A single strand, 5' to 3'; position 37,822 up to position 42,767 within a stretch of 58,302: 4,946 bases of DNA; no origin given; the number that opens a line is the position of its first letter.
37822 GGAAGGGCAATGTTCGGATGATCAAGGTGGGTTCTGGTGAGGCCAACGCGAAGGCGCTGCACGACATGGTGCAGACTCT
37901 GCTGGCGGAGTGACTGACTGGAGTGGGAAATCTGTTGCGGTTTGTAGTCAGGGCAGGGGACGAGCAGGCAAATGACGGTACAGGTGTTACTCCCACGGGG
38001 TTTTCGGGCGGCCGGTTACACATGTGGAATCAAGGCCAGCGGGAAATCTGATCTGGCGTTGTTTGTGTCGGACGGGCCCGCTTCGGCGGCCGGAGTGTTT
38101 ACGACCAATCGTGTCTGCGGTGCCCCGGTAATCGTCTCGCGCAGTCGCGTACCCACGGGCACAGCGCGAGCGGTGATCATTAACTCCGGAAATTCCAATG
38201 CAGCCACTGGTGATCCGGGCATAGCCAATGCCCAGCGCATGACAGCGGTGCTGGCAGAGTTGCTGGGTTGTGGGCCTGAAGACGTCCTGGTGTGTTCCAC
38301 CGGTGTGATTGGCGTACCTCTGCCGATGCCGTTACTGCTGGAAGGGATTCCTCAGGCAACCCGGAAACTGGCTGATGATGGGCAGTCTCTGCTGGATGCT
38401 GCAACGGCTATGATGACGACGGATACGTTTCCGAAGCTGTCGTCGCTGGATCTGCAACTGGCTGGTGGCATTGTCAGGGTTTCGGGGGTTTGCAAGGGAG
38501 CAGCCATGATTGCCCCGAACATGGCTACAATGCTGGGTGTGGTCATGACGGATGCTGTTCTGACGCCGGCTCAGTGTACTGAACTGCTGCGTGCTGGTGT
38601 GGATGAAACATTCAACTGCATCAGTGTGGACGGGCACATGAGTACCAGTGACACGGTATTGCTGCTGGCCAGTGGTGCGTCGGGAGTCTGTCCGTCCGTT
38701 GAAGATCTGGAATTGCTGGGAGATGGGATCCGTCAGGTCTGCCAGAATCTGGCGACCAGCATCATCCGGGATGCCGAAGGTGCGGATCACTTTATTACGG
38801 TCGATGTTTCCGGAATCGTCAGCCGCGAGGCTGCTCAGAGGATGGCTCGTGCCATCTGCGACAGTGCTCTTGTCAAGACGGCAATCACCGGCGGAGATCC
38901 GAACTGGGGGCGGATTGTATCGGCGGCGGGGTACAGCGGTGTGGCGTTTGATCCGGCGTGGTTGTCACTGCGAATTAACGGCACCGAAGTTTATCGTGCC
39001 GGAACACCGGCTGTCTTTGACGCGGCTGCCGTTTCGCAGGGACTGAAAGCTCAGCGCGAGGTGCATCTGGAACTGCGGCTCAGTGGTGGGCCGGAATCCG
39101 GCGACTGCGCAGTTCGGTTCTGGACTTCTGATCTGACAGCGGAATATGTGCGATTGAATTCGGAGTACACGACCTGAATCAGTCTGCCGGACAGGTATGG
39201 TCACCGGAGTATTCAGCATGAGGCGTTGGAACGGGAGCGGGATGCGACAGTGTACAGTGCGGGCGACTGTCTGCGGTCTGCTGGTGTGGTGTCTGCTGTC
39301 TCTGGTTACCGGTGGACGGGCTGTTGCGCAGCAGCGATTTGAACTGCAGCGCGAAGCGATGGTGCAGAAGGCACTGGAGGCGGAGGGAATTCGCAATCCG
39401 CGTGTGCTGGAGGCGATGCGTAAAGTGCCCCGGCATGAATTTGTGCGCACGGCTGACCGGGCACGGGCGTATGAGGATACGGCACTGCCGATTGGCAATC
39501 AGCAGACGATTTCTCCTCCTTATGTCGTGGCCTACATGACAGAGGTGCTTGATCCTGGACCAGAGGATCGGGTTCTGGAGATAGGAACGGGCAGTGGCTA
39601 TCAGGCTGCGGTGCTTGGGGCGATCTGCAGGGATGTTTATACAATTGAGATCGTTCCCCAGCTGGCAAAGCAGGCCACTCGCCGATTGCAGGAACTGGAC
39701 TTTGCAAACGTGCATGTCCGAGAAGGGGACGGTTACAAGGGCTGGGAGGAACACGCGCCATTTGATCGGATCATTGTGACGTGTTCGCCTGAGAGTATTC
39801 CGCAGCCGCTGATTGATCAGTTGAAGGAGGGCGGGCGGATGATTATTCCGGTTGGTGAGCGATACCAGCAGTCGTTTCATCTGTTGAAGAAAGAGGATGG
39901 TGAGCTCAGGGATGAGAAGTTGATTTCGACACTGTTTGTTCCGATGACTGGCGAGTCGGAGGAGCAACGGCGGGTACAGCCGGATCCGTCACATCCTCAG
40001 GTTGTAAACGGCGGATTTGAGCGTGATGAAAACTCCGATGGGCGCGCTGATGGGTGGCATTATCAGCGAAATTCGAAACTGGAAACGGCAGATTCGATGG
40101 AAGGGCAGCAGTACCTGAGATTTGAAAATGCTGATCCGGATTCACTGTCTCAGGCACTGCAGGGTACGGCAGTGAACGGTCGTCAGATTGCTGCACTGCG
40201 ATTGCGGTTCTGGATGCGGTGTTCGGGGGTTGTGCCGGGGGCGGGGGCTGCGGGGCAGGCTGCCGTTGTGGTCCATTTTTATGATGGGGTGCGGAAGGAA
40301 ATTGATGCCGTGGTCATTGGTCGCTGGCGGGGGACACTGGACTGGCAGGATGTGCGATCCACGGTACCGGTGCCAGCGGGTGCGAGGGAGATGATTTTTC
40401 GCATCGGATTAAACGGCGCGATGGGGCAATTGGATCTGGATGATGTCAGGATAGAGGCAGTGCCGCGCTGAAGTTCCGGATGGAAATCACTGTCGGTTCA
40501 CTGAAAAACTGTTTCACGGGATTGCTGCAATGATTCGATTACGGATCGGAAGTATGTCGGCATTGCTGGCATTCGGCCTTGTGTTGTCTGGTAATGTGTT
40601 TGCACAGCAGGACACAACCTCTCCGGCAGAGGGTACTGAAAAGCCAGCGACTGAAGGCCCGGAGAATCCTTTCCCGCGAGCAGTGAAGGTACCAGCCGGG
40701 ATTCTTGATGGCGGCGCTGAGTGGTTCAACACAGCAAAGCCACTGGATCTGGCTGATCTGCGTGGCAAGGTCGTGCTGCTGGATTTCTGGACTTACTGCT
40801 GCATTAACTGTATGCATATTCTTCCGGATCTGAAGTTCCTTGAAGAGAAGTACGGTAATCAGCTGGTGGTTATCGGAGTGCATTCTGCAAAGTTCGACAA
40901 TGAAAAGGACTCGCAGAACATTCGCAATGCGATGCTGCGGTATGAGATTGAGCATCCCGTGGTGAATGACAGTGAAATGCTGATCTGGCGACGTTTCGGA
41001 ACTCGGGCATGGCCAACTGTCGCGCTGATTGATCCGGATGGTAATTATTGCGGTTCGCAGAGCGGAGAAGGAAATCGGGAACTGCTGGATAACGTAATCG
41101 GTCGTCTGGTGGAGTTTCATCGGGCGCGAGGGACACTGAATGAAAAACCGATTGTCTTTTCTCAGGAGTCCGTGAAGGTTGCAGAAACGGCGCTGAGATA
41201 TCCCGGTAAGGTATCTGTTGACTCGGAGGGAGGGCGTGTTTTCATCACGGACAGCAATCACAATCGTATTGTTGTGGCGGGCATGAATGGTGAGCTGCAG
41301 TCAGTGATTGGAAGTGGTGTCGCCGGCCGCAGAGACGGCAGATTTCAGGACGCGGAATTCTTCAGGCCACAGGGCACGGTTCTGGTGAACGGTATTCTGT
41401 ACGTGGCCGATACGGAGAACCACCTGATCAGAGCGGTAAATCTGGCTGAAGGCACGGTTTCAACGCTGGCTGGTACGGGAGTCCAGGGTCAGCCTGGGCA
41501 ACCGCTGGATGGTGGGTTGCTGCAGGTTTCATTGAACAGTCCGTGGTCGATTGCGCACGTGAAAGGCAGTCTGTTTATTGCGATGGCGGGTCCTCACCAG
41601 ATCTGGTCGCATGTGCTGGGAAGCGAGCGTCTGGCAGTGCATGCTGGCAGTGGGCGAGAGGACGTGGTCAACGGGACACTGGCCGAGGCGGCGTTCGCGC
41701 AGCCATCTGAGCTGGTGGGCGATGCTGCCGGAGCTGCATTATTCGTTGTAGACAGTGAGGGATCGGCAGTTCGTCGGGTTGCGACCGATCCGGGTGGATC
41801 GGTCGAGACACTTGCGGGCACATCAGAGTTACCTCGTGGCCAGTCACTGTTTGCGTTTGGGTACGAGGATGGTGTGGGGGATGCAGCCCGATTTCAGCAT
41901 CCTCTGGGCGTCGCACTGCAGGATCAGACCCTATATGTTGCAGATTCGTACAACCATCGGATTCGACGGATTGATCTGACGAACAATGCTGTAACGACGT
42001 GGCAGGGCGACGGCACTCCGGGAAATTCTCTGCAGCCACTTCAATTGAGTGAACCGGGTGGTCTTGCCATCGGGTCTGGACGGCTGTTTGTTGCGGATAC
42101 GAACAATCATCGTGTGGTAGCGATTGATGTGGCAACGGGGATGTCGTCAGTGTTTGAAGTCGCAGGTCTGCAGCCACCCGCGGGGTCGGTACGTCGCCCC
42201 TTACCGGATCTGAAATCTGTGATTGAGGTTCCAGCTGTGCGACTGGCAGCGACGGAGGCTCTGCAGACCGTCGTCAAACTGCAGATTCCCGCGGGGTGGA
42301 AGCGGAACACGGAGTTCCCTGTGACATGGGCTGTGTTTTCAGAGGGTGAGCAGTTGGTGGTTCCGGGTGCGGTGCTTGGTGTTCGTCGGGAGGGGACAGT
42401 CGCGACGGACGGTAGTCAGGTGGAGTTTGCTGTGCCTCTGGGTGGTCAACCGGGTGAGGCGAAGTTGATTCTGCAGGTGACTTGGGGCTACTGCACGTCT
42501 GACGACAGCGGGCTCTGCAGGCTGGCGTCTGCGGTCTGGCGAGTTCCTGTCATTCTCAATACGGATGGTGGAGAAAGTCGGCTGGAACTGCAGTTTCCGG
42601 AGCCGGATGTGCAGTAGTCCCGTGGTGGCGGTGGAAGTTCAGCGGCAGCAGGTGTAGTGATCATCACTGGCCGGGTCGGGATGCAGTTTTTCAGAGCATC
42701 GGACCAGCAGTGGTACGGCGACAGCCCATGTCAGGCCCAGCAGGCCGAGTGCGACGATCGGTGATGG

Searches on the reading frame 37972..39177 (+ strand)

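Call 10: search_protein_families(library=pfam, proteins=[window:37972-39177:+], max_evalue=0.01)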
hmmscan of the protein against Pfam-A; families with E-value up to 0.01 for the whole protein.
window:37972-39177:+ (401 aa): 2 families
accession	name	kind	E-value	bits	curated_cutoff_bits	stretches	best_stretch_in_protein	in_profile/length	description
PF01960.23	ArgJ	-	1.6e-134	448.9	32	1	12-401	1-377/377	ArgJ family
PF03576.19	Peptidase_S58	-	0.01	15.8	23.9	0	175-300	196-294/307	Peptidase family S58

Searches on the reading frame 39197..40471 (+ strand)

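Call 10: search_protein_families(library=pfam, proteins=[window:39197-40471:+], max_evalue=0.01)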
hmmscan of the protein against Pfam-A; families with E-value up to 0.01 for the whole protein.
window:39197-40471:+ (424 aa): 6 families
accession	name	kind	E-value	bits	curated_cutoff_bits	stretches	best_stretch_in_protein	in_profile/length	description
PF01135.25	PCMT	-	6.5e-65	219.3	20.3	1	53-254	4-209/210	Protein-L-isoaspartate(D-aspartate) O-methyltransferase (PCMT)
PF00398.26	RrnaAD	-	9.3e-07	28.6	24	1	112-208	20-118/263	Ribosomal RNA adenine dimethylase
PF13649.12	Methyltransf_25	-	1.9e-06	28.9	27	1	126-205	1-81/97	Methyltransferase domain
PF13847.12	Methyltransf_31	-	3.4e-06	27.3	27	1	123-218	4-110/145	Methyltransferase domain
PF08241.18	Methyltransf_11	-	6.9e-05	23.9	21.2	1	127-201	1-73/95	Methyltransferase domain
PF13489.12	Methyltransf_23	-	0.00013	22.2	27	1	121-205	21-98/164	Methyltransferase domain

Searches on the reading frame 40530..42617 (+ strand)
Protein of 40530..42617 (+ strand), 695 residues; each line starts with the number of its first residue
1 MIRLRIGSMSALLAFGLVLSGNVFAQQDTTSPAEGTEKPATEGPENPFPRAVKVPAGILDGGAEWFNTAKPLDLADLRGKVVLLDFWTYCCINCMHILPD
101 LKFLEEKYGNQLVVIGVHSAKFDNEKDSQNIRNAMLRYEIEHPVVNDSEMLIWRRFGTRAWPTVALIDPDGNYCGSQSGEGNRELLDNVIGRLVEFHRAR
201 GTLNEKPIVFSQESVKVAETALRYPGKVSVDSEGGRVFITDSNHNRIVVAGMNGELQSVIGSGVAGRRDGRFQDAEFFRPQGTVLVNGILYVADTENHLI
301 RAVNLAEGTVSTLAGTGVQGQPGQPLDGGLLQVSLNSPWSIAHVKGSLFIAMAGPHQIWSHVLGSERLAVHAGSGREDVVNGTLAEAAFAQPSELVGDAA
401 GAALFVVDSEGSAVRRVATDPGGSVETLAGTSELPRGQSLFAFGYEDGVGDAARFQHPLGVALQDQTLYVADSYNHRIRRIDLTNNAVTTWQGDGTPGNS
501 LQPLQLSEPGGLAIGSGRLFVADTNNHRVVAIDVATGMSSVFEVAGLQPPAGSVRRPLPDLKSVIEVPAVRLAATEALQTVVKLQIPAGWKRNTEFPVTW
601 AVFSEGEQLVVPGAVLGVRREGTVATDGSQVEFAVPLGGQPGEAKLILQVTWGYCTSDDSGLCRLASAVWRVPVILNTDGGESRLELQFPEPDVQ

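Call 10: search_protein_families(library=pfam, proteins=[window:40530-42617:+], max_evalue=0.01)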
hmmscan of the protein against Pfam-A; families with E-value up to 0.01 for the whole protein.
window:40530-42617:+ (695 aa): 9 families
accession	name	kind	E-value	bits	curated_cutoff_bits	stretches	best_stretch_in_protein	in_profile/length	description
PF01436.27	NHL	-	6.9e-31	105.2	20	4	455-479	1-26/28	NHL repeat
PF13905.12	Thioredoxin_8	-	1.3e-17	64.3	27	1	79-172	1-93/94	Thioredoxin-like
PF00578.27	AhpC-TSA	-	1.7e-08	34.9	26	1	70-172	16-120/124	AhpC/TSA family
PF25021.1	TEN_NHL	-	5.7e-07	29.3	27.1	1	242-481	108-356/357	Teneurin NHL domain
PF08534.16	Redoxin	-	5.6e-06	26.6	26.6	1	69-179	18-134/148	Redoxin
PF21959.2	DUF6923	-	2.5e-05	24.6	27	0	460-546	92-171/234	Repeat of unknown function (DUF6923)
PF13360.13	PQQ_2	-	0.0031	17.6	27.6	0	462-537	70-138/233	Outer membrane protein assembly factor BamB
PF08450.18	SGL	-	0.0032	17.6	26.3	0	464-535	144-213/246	SMP-30/Gluconolactonase/LRE-like region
PF00085.26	Thioredoxin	-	0.005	17.3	23.5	0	80-131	19-70/103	Thioredoxin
